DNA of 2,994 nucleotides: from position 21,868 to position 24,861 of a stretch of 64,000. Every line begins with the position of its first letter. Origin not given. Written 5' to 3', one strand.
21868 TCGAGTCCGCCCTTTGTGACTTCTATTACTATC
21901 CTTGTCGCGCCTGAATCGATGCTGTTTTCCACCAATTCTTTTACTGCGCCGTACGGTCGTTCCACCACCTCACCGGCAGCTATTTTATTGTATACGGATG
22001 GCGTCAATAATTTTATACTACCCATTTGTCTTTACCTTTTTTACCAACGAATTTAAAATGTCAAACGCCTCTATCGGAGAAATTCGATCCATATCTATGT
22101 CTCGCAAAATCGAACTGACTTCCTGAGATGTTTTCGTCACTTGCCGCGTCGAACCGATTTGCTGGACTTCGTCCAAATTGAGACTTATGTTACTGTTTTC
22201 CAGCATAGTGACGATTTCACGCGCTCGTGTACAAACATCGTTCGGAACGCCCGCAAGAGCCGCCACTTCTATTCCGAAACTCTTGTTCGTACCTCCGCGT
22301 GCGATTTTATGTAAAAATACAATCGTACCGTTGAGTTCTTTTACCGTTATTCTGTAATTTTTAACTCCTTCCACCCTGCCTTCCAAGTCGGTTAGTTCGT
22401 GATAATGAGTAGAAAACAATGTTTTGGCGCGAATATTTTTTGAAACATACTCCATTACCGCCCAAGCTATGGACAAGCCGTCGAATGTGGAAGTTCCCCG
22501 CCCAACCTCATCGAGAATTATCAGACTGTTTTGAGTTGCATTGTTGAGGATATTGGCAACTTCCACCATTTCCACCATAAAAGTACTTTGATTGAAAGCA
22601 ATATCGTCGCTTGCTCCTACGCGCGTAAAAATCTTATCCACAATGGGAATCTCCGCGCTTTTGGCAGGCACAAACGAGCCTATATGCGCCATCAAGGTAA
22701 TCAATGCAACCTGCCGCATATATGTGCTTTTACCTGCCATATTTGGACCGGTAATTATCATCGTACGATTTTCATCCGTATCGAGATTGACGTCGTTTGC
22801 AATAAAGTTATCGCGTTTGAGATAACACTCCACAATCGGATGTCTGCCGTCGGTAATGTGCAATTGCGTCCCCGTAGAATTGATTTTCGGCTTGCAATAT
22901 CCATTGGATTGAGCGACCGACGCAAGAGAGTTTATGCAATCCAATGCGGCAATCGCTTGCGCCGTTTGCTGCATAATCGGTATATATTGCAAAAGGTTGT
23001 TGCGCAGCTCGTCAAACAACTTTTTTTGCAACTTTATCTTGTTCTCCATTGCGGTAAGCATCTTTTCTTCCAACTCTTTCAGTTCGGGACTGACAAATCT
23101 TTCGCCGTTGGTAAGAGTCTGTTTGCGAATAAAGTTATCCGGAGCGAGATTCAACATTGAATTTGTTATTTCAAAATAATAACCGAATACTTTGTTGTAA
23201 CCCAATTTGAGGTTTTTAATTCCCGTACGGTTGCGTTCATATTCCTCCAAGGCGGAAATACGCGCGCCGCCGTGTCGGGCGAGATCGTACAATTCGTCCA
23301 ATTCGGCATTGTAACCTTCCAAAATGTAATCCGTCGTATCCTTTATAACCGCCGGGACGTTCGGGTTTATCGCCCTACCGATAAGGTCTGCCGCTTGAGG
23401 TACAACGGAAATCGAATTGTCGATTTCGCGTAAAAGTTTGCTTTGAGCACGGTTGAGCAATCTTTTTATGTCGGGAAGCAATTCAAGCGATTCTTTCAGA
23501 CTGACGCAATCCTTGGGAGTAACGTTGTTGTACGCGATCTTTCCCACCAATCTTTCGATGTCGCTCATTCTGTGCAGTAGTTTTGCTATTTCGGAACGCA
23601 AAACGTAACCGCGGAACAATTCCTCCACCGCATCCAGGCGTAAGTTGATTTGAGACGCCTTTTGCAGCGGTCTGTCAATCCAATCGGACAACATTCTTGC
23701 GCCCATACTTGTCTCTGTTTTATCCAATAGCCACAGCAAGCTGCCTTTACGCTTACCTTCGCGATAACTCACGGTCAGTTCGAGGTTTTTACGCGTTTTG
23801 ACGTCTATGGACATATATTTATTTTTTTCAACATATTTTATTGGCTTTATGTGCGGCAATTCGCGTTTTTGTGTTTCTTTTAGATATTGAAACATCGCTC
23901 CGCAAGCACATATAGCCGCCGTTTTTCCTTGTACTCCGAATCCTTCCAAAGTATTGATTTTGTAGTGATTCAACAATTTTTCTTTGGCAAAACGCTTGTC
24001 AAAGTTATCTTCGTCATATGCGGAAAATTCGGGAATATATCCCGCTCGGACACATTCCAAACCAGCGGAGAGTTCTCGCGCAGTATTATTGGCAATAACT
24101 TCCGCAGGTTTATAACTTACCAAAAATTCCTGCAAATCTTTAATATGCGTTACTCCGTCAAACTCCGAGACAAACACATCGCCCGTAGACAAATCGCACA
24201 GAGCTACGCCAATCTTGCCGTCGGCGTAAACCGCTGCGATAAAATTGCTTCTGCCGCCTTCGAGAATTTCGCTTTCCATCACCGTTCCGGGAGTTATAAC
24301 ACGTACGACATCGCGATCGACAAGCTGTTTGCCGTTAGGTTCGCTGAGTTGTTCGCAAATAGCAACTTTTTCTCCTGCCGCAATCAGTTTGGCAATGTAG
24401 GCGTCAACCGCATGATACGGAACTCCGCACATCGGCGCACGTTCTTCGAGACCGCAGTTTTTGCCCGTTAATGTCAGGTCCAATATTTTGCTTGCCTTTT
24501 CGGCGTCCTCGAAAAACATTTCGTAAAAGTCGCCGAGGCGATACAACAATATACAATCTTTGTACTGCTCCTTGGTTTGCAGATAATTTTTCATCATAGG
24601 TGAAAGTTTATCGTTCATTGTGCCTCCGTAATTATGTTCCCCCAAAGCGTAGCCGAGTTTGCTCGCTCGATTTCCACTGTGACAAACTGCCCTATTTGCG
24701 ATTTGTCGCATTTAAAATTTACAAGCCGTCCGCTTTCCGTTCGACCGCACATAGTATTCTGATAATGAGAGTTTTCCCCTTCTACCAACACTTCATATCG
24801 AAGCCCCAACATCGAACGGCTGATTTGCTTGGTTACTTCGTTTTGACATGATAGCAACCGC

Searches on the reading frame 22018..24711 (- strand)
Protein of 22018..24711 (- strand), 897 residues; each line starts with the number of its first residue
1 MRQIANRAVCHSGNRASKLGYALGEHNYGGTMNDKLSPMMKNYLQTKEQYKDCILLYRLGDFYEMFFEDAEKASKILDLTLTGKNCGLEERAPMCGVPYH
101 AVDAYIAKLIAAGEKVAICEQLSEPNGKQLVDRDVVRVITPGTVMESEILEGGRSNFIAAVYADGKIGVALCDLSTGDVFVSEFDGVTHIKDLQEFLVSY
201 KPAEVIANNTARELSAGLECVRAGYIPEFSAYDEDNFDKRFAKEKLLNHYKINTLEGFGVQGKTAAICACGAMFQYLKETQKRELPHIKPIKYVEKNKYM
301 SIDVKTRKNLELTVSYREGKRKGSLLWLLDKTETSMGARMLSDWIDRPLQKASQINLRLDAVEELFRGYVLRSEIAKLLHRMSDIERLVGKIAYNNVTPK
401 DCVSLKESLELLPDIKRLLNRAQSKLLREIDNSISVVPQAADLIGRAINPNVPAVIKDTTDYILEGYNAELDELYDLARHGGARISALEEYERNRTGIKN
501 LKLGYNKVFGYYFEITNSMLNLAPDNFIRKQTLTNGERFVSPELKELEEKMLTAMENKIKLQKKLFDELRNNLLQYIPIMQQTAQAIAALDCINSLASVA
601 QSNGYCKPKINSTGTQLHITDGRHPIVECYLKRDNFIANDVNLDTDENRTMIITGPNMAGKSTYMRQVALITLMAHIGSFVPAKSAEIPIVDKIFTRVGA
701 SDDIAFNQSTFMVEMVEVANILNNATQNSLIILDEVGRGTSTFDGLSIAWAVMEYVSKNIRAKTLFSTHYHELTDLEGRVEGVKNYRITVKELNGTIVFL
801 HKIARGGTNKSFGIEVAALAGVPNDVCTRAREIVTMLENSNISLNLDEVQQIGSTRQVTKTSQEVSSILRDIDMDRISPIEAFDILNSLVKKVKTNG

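Call 21: search_protein_families(library=pfam, proteins=[window:22018-24711:-], max_evalue=0.01)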
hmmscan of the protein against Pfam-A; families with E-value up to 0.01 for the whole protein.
window:22018-24711:- (897 aa): 6 families
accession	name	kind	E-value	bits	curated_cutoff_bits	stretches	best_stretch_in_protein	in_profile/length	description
PF00488.27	MutS_V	-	1.6e-87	292.8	30.2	1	651-838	1-188/188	MutS domain V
PF05192.23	MutS_III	-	1.7e-49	169.2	34.1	1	306-597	2-194/194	MutS domain III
PF01624.25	MutS_I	-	6.6e-42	142.7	20.6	1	38-147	2-112/113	MutS domain I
PF05190.23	MutS_IV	-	4.9e-29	100.9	22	1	466-556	1-91/92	MutS family domain IV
PF05188.22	MutS_II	-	3.6e-26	92.6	25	1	156-289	1-133/133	MutS domain II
PF13173.12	AAA_14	-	0.00057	20.3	27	0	648-744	2-79/129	AAA domain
